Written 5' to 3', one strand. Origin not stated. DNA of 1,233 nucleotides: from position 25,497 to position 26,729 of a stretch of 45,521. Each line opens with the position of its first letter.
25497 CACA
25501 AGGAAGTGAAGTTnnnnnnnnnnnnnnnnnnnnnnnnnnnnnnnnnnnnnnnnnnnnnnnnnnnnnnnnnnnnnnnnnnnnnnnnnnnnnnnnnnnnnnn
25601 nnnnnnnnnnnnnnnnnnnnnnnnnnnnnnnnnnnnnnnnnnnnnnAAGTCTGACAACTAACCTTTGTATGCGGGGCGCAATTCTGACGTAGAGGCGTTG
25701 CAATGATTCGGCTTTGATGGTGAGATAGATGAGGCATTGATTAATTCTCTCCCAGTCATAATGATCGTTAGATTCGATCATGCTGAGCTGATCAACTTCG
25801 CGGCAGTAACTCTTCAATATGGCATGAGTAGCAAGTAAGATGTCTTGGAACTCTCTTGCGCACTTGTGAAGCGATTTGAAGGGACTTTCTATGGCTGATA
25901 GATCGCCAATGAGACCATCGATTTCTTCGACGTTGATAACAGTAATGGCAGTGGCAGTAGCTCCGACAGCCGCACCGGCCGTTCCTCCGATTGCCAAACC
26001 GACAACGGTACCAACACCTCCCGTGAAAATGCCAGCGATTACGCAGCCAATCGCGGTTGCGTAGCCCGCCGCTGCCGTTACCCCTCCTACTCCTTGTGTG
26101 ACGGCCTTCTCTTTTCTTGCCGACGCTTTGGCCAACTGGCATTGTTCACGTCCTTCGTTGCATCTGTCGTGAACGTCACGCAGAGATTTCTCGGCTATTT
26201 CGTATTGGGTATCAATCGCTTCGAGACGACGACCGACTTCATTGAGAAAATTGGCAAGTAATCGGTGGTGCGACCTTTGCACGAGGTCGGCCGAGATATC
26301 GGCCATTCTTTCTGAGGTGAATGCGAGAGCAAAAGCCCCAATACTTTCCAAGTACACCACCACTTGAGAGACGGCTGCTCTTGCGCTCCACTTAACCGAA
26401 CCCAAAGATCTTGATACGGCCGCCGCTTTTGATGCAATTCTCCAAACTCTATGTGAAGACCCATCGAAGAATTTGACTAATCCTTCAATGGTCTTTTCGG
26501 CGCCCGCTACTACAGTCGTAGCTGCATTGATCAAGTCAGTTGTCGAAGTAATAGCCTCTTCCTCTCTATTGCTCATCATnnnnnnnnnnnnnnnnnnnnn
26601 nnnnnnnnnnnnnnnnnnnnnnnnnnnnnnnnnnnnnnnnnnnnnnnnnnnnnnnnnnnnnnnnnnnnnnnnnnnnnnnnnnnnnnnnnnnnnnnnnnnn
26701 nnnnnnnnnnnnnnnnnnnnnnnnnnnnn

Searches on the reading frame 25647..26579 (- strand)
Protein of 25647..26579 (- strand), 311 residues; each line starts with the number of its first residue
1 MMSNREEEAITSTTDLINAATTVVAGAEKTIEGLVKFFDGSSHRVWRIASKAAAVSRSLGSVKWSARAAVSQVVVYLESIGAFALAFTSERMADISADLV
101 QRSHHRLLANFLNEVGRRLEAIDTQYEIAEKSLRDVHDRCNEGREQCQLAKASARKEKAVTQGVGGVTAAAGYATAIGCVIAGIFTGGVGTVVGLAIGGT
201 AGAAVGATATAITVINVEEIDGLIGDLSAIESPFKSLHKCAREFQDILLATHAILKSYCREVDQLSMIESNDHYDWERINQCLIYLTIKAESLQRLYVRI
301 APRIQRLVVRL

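Call 13: find_encoding_contigs(protein=window:25647-26579:-, flank=10000, max_places=6)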
Protein window:25647-26579:- (311 aa): no gene with exactly this product is on record in the collection.
